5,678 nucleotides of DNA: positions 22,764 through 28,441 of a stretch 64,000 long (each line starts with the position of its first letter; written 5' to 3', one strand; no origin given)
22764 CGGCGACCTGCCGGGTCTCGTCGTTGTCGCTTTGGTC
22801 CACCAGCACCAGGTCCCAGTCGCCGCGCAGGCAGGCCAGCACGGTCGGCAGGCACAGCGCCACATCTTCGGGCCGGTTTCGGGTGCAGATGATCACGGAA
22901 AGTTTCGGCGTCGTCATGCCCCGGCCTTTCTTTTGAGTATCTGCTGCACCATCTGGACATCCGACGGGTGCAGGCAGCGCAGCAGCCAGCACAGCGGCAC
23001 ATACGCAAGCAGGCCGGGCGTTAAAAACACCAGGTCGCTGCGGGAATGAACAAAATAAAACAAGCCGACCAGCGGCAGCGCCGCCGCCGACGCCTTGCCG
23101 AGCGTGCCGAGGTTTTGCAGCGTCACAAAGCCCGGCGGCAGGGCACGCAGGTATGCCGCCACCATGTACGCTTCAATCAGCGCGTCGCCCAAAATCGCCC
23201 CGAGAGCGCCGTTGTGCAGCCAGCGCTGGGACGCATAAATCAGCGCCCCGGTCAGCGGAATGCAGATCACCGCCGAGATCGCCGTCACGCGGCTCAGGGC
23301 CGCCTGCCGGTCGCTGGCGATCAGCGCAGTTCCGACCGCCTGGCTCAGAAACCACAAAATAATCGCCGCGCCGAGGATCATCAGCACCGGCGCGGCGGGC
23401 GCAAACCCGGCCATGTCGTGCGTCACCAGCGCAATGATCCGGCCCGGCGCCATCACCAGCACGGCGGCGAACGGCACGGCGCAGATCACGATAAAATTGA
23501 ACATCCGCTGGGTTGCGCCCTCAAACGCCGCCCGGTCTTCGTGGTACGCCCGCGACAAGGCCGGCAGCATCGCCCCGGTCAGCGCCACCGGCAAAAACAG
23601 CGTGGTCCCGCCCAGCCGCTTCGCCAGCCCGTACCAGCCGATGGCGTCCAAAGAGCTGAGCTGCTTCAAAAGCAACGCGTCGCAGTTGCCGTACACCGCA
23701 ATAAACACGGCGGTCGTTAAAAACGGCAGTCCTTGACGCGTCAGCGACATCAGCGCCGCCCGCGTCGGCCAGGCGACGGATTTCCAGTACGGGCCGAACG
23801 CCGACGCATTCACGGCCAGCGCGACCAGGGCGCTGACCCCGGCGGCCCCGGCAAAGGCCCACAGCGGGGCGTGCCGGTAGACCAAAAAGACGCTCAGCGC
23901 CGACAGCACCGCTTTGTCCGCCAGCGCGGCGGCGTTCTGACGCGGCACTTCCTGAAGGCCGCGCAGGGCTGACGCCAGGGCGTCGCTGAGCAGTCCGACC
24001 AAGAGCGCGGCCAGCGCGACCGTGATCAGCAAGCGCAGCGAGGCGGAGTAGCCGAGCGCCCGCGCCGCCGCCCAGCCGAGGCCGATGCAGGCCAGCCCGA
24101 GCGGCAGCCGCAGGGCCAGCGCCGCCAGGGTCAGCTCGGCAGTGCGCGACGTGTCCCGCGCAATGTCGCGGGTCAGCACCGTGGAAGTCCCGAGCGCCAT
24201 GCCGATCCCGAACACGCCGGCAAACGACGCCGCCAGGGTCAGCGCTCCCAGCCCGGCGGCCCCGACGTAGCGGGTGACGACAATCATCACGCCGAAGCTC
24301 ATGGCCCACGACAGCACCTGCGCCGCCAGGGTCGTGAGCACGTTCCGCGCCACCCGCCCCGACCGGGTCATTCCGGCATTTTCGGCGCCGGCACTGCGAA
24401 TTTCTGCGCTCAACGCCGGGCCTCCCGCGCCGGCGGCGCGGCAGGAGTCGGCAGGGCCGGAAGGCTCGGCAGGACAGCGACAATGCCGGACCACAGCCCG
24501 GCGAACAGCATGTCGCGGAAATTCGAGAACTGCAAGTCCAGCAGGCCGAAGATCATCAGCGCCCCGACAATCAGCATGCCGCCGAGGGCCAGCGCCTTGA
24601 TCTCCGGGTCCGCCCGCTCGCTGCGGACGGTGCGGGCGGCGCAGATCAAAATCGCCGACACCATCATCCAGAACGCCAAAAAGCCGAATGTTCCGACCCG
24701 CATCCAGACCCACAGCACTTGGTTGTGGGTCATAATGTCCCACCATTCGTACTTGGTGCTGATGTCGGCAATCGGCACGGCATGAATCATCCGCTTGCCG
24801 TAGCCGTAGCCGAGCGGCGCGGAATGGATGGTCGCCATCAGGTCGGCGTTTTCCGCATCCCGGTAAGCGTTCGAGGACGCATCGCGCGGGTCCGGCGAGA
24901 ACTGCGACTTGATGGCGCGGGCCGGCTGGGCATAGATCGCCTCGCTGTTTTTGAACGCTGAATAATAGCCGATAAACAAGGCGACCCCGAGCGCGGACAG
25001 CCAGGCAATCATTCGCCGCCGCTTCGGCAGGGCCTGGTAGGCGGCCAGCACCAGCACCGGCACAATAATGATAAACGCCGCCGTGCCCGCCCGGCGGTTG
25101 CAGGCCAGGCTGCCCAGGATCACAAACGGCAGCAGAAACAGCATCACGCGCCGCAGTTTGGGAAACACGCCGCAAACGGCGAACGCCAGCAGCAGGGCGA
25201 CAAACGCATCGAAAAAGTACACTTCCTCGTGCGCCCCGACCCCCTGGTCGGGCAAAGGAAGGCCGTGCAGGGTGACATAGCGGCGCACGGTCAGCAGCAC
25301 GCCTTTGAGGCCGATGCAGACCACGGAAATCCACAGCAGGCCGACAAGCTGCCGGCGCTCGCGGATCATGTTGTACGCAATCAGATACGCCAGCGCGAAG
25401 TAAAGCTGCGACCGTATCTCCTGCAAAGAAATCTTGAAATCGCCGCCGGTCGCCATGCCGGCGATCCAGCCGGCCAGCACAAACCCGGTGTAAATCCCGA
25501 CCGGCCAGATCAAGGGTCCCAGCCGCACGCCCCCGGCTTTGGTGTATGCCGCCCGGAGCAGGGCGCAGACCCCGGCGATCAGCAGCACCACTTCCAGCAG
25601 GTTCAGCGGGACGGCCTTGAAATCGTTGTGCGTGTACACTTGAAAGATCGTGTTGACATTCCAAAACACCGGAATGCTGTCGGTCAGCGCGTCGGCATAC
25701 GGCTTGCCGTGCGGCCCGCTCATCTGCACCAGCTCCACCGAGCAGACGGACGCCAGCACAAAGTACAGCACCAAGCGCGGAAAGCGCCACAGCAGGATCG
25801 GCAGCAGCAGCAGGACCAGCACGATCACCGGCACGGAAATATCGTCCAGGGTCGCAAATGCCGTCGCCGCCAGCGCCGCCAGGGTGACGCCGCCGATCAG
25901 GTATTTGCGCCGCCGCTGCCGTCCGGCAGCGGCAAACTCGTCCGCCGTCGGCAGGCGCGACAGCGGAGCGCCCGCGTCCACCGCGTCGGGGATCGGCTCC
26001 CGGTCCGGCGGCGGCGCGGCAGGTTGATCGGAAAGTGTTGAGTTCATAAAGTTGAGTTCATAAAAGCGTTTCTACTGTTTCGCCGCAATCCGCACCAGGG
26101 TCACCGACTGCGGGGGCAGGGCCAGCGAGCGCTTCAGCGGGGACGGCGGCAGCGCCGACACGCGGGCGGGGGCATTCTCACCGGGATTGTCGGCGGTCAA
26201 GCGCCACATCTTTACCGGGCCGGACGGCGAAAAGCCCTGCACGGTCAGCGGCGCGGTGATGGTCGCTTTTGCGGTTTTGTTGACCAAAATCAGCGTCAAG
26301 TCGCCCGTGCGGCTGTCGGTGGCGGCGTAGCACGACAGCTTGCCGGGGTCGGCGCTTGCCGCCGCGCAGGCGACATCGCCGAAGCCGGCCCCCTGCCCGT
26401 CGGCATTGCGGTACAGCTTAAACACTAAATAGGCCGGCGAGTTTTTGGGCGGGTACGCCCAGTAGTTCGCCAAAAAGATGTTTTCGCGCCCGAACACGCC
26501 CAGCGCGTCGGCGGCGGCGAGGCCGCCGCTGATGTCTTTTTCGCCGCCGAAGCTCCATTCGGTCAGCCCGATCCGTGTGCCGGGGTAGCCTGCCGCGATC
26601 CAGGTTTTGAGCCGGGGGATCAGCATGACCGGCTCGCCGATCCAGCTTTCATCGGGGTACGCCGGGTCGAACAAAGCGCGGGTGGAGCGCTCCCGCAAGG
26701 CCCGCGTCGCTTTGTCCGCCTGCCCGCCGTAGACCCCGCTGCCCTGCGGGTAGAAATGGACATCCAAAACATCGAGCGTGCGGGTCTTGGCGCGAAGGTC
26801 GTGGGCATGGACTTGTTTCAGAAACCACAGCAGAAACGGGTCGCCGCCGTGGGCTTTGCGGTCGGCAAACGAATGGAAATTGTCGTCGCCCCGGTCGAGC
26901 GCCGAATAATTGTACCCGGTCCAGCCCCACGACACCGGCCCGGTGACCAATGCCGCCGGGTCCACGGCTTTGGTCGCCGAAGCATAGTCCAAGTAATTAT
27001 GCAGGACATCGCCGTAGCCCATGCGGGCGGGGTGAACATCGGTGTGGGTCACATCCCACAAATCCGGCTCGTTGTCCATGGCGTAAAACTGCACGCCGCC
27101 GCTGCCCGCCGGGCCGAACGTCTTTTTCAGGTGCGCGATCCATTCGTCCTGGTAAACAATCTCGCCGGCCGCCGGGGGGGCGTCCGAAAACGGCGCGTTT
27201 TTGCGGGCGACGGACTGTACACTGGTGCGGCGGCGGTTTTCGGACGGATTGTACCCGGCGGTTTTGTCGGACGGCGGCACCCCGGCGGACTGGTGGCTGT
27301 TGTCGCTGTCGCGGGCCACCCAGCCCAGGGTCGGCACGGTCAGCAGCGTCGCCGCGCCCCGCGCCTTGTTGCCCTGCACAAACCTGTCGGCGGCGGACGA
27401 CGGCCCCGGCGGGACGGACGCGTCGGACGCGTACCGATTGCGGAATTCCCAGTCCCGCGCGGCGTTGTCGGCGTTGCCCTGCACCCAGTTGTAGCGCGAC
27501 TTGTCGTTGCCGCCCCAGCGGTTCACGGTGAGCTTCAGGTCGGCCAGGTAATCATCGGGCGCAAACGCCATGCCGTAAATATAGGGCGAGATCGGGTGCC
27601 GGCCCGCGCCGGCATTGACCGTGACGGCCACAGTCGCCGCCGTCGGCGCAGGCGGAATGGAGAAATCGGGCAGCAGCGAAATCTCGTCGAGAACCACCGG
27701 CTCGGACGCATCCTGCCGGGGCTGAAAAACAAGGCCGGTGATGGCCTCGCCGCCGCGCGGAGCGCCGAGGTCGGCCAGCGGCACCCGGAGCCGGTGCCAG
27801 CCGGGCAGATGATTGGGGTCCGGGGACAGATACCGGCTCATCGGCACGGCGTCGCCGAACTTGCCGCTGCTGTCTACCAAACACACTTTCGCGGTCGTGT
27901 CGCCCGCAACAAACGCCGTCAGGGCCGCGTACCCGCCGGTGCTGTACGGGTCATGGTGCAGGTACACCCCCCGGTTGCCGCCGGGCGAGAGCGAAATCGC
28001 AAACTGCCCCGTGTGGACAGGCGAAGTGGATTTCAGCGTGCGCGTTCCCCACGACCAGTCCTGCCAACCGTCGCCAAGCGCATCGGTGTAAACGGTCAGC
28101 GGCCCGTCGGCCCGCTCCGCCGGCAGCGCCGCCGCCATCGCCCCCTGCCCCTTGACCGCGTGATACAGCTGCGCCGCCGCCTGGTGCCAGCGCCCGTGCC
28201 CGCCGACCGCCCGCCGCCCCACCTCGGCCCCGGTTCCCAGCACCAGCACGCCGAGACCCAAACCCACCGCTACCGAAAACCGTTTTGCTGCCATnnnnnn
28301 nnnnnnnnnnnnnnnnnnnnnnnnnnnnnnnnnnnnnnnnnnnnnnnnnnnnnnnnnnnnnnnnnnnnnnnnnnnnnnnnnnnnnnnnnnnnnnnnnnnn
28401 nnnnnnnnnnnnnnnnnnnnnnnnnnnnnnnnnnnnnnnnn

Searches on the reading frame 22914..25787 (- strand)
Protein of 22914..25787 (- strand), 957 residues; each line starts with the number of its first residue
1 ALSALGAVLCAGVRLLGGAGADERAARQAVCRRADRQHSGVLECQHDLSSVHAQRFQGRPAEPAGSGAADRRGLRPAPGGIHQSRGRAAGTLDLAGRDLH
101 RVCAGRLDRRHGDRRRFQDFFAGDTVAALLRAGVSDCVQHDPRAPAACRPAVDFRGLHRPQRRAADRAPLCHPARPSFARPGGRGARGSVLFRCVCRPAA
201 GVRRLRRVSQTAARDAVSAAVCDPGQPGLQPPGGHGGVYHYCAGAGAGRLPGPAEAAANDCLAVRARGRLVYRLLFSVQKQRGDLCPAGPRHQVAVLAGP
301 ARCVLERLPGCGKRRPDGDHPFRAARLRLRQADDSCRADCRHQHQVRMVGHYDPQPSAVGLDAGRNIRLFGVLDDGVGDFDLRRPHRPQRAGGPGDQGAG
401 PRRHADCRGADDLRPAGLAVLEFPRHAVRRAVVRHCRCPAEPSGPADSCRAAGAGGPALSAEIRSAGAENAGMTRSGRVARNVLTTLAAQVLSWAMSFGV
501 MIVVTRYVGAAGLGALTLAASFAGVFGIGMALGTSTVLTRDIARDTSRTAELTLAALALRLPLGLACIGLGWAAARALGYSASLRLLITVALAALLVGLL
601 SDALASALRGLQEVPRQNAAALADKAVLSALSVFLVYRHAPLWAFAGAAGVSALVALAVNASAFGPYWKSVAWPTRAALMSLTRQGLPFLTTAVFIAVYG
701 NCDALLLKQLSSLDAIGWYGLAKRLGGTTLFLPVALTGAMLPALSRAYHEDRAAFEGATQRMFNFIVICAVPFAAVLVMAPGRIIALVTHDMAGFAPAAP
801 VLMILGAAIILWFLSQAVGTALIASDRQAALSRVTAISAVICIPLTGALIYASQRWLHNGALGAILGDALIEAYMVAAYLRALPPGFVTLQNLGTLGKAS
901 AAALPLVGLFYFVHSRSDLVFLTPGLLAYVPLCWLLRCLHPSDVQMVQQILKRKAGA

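Call 74: search_protein_families(library=pfam, proteins=[window:22914-25787:-], max_evalue=0.001)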
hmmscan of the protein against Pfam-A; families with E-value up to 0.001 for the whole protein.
window:22914-25787:- (957 aa): 3 families
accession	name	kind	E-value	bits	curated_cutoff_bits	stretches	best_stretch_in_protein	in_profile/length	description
PF01943.22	Polysacc_synt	-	1.9e-17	64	28.2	1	479-746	1-272/274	Polysaccharide biosynthesis protein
PF13440.11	Polysacc_synt_3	-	4.2e-10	39.8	23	1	503-787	1-282/293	Polysaccharide biosynthesis protein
PF01554.23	MatE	-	1.7e-07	31.5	24.9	1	689-845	2-158/161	MatE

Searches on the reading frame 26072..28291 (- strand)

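Call 74: search_protein_families(library=pfam, proteins=[window:26072-28291:-], max_evalue=0.001)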
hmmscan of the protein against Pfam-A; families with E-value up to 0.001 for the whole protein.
window:26072-28291:- (739 aa): 1 family
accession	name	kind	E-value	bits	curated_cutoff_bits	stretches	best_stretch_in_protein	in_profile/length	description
PF12891.13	Glyco_hydro_44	-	4.4e-59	200.6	25.1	1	275-516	2-222/223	Glycoside hydrolase family 44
